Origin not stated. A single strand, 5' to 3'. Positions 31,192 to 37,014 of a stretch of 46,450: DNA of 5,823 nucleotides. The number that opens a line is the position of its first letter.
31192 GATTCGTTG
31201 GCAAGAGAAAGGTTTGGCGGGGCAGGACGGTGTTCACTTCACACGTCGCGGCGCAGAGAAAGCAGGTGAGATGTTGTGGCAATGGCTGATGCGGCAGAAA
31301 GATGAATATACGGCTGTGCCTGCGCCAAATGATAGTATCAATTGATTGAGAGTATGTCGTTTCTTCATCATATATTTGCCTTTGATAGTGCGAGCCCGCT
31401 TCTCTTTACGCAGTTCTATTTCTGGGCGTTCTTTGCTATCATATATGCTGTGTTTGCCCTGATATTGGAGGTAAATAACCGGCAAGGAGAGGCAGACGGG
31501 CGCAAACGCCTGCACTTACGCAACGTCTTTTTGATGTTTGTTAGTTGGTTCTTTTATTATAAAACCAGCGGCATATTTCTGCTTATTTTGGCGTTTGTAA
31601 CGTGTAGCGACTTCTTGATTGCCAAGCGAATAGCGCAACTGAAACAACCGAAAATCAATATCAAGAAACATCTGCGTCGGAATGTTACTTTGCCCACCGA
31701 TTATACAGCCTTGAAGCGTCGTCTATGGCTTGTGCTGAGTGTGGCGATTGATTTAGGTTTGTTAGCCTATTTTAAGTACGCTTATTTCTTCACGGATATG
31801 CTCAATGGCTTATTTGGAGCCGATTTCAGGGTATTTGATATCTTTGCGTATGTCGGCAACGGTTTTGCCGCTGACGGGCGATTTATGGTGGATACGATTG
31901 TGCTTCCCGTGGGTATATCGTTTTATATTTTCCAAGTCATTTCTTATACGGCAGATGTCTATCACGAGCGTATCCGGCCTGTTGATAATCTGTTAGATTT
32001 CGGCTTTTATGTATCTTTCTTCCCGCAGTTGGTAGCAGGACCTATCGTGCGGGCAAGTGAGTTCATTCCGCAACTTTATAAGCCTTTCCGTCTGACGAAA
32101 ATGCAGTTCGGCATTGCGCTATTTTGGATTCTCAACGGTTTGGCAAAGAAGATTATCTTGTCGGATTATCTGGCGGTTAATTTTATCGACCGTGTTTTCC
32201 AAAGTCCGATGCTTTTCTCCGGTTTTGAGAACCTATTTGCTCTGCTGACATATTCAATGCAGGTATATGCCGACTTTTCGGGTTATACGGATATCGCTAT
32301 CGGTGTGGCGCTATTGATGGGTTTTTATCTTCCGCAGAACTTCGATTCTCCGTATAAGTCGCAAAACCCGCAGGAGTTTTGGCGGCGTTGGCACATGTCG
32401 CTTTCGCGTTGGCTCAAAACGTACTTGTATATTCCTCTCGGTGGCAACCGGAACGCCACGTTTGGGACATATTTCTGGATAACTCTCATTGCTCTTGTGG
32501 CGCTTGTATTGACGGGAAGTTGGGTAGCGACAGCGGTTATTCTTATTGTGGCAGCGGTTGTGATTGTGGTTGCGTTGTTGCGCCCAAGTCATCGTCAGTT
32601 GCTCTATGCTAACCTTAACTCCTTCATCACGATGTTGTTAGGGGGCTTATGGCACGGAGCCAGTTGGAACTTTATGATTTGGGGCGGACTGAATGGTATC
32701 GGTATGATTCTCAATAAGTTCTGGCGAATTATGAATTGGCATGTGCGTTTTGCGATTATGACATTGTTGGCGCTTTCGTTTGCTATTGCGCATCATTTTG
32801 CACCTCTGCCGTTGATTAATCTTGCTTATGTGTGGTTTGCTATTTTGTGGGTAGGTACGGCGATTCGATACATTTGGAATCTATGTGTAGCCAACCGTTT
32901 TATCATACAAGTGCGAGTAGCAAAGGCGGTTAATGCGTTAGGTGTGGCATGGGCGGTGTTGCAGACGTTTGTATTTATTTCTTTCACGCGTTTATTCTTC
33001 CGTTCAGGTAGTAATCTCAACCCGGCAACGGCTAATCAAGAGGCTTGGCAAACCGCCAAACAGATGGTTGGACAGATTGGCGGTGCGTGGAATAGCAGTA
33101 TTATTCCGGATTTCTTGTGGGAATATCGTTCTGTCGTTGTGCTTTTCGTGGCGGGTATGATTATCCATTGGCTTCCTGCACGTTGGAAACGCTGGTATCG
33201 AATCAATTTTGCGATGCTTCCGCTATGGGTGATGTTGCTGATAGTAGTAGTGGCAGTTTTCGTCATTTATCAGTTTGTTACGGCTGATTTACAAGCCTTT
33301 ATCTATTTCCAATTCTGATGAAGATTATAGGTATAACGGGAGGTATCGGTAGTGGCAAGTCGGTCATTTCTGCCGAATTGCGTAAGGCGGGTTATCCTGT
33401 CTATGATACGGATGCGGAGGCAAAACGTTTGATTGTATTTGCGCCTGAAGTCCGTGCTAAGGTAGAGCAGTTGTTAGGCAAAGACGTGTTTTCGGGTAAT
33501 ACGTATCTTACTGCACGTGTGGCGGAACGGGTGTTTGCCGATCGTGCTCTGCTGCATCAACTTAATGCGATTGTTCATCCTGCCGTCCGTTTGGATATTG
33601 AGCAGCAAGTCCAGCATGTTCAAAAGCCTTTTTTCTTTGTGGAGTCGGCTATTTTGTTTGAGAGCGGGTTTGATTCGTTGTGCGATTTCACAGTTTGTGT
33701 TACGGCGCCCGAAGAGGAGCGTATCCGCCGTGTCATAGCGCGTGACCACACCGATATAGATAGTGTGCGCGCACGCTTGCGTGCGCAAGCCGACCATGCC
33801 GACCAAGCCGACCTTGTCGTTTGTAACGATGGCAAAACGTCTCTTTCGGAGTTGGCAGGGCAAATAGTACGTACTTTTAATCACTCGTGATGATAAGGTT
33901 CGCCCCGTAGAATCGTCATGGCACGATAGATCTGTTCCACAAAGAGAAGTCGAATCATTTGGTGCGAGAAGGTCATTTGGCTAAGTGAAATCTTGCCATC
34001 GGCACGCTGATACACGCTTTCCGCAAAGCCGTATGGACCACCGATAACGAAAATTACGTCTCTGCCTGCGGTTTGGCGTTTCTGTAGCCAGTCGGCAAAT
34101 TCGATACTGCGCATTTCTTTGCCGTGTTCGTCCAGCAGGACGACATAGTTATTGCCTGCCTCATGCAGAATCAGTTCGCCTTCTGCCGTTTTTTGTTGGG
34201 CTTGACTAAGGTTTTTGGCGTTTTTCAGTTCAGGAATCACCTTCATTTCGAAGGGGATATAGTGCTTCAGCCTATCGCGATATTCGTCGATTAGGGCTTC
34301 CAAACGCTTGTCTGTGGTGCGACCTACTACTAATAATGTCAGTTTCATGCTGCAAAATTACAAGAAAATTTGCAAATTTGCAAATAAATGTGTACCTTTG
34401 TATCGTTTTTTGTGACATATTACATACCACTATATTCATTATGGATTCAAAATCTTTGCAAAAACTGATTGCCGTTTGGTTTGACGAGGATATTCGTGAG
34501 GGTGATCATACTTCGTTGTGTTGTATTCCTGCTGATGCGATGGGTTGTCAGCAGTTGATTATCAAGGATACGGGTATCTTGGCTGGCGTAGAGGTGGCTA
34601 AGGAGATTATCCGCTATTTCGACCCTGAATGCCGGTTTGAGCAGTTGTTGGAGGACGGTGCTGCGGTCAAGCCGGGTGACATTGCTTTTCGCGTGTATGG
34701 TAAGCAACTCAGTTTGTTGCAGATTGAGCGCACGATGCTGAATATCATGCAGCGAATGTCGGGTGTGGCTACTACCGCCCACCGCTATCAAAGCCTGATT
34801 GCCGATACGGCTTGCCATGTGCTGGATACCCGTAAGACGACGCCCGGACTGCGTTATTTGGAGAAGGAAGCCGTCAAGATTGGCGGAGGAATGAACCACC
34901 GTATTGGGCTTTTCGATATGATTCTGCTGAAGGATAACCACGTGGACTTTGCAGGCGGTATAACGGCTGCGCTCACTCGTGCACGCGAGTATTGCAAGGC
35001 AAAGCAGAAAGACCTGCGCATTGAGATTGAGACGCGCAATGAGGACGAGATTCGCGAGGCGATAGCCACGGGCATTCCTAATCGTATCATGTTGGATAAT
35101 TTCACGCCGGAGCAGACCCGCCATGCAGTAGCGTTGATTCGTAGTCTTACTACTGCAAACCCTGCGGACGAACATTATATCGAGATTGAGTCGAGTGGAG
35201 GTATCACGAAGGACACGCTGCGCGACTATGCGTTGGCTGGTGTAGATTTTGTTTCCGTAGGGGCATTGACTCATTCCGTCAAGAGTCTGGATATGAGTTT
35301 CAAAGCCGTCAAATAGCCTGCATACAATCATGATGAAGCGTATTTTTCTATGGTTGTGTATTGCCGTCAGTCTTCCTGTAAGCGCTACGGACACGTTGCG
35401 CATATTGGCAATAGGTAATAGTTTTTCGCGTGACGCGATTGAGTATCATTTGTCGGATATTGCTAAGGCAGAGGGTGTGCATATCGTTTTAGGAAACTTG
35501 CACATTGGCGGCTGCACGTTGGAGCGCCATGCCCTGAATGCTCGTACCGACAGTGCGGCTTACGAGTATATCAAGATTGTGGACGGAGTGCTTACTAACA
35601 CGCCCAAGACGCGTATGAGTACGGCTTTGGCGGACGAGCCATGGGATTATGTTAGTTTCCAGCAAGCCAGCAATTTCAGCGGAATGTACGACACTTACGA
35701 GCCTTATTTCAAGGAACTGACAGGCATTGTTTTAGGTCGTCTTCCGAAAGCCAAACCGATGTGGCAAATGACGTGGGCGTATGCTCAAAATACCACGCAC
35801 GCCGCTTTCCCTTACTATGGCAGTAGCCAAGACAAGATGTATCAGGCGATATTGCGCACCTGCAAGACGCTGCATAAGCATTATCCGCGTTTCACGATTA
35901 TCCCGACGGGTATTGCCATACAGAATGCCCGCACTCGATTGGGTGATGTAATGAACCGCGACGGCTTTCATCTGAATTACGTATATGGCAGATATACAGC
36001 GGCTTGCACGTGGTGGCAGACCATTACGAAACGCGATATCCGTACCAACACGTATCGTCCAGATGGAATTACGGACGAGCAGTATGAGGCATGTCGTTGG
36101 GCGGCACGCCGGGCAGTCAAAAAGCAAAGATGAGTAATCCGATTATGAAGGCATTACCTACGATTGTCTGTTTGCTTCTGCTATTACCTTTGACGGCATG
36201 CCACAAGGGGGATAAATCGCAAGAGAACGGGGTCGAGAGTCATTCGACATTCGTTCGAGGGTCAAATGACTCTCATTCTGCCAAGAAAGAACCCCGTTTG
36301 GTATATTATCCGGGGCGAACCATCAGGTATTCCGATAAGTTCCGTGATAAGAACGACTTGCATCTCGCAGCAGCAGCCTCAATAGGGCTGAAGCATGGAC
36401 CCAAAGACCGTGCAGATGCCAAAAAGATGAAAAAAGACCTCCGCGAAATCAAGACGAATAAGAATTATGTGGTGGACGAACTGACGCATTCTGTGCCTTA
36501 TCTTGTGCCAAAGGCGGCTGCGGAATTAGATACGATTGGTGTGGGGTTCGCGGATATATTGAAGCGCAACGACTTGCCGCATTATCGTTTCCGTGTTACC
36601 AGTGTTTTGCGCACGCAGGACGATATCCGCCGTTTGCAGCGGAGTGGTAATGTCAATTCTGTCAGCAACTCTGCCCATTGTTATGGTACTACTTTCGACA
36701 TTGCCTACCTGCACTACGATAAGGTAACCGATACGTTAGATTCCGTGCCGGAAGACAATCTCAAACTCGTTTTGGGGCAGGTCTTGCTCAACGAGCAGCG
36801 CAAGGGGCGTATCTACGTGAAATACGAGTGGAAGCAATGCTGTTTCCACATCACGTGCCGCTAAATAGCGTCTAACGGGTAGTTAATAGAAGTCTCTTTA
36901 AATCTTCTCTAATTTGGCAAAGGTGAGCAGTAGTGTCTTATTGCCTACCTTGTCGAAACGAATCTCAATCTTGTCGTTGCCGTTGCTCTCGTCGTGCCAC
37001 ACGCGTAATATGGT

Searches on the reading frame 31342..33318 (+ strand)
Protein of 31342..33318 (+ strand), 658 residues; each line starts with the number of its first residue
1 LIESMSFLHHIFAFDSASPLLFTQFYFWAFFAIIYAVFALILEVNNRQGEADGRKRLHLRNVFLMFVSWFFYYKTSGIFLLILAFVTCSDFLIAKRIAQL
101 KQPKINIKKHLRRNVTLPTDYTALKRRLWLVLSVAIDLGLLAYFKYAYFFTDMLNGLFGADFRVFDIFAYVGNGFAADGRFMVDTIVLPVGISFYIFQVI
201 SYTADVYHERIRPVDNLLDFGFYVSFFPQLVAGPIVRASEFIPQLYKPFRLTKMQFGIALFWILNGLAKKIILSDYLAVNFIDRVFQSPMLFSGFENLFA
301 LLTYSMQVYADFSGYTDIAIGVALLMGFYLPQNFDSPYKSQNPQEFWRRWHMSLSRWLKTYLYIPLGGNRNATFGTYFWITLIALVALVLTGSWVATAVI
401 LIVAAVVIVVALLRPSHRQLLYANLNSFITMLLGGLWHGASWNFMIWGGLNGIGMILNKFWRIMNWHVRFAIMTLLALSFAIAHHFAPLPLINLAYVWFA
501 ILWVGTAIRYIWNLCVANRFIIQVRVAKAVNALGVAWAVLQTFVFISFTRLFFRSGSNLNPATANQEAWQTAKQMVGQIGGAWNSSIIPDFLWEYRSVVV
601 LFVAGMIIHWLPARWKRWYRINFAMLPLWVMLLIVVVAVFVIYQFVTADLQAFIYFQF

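Call 52: search_protein_families(library=pfam, proteins=[window:31342-33318:+], max_evalue=0.001)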
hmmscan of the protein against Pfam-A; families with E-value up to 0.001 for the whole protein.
window:31342-33318:+ (658 aa): 1 family
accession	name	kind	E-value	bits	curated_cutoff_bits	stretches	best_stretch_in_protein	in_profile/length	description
PF03062.24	MBOAT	-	6e-20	72.2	27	1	216-374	80-260/337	MBOAT, membrane-bound O-acyltransferase family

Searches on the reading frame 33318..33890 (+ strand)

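Call 52: search_protein_families(library=pfam, proteins=[window:33318-33890:+], max_evalue=0.001)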
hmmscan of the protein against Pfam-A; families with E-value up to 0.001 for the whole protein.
window:33318-33890:+ (190 aa): 2 families
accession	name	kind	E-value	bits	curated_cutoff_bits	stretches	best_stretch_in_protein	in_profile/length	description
PF01121.26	CoaE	-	1.5e-37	129.5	27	1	3-174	2-178/180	Dephospho-CoA kinase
PF13238.12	AAA_18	-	4.5e-07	30.8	29.4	1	4-147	1-116/128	AAA domain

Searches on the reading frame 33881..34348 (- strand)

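Call 52: search_protein_families(library=pfam, proteins=[window:33881-34348:-], max_evalue=0.001)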
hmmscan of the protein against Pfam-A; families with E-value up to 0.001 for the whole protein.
window:33881-34348:- (155 aa): 1 family
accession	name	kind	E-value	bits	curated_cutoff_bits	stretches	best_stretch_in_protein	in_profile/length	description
PF02590.22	SPOUT_MTase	-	2.2e-54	184.1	27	1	1-153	1-154/154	Predicted SPOUT methyltransferase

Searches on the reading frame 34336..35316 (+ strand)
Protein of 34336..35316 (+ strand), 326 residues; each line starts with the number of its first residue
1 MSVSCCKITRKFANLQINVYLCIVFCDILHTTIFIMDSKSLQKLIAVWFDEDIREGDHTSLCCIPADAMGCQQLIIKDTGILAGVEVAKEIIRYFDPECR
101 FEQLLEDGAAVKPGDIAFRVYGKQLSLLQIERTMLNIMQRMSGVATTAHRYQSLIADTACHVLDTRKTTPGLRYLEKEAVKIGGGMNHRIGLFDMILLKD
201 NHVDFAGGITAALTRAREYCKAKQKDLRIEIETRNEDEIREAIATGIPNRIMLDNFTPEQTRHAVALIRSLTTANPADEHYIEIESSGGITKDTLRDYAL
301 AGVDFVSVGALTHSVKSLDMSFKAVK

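Call 52: search_protein_families(library=pfam, proteins=[window:34336-35316:+], max_evalue=0.001)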
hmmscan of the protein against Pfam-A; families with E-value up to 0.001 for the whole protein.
window:34336-35316:+ (326 aa): 2 families
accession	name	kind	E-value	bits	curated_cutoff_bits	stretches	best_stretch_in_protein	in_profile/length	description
PF01729.25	QRPTase_C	-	7.3e-57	192.2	23.1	1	144-323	1-169/169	Quinolinate phosphoribosyl transferase, C-terminal domain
PF02749.22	QRPTase_N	-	1.5e-16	60.8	27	1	57-142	1-82/82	Quinolinate phosphoribosyl transferase, N-terminal domain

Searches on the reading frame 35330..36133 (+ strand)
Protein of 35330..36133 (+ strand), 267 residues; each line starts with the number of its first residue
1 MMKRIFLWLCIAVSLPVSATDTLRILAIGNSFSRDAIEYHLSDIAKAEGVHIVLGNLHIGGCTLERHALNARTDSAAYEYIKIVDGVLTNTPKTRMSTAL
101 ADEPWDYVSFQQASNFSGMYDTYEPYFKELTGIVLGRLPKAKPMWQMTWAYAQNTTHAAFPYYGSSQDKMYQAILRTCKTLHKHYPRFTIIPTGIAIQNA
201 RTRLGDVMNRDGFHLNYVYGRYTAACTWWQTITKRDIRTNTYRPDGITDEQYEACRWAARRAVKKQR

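Call 52: search_protein_families(library=pfam, proteins=[window:35330-36133:+], max_evalue=0.001)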
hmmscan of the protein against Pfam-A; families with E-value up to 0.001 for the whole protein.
window:35330-36133:+ (267 aa): 1 family
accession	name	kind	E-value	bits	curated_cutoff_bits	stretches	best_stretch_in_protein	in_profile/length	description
PF16227.11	DUF4886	-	6.9e-91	304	26.7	1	24-262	1-242/242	Domain of unknown function (DUF4886)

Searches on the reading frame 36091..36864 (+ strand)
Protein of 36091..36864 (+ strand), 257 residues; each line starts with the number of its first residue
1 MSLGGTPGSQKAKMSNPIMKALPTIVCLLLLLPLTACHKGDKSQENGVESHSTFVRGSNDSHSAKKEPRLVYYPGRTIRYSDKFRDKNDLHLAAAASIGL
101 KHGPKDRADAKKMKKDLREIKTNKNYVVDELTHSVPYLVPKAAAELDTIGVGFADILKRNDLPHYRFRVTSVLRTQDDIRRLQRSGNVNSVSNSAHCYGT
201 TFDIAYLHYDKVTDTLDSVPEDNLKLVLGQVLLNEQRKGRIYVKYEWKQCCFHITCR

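Call 52: search_protein_families(library=pfam, proteins=[window:36091-36864:+], max_evalue=0.001)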
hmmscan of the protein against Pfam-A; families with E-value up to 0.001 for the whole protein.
window:36091-36864:+ (257 aa): 1 family
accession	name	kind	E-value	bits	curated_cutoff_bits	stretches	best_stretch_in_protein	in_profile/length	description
PF18979.5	DUF5715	-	1.6e-56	191.1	26.8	1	86-257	1-171/171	Family of unknown function (DUF5715)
